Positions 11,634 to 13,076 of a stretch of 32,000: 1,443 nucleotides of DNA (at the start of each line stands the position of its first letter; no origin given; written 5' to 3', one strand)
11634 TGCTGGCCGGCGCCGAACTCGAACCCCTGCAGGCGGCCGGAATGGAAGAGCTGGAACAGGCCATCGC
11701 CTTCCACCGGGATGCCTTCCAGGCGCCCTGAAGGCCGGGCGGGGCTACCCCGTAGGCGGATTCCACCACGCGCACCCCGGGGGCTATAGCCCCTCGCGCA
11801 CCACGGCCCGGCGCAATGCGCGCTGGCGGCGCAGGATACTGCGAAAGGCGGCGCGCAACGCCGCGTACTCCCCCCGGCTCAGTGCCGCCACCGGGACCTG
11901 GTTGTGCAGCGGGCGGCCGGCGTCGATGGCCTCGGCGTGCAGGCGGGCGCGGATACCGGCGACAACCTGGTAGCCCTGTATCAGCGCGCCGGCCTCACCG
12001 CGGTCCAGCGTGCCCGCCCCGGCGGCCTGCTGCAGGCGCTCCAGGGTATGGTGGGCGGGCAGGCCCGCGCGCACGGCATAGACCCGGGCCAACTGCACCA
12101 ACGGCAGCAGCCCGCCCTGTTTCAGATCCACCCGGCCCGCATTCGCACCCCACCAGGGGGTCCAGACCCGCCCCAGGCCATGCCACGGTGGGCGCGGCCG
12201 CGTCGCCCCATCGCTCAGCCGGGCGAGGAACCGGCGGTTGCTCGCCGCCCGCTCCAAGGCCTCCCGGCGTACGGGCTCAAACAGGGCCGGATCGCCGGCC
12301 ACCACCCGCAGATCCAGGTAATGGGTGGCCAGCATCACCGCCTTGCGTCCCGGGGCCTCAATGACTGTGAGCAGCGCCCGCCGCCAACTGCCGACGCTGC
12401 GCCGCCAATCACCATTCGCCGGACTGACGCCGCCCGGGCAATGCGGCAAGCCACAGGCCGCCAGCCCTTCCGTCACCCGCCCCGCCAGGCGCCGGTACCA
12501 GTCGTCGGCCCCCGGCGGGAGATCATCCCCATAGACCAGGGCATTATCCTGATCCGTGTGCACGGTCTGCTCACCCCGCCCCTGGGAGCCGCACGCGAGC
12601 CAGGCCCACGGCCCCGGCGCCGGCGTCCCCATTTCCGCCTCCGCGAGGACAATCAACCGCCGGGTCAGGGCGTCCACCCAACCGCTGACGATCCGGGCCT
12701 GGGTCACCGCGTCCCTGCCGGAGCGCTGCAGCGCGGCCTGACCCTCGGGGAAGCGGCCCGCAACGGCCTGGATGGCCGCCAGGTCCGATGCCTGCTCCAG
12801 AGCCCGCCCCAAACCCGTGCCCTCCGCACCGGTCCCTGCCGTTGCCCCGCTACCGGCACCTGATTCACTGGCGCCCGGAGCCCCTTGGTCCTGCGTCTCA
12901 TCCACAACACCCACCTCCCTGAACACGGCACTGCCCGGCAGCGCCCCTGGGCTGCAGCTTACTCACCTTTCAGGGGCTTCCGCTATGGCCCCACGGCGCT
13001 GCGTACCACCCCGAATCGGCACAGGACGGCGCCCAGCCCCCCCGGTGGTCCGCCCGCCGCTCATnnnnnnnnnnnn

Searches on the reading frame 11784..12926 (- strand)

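Call 6: search_protein_families(library=pfam, proteins=[window:11784-12926:-])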
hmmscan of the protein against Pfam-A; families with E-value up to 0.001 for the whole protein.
window:11784-12926:- (380 aa): 2 families
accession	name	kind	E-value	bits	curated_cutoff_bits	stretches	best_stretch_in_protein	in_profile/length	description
PF03445.19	DUF294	-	5.3e-42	143.4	21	1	59-193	3-136/138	Putative nucleotidyltransferase DUF294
PF10335.14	DUF294_C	-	2.9e-40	137.9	22.5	1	231-374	1-144/145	Putative nucleotidyltransferase substrate binding domain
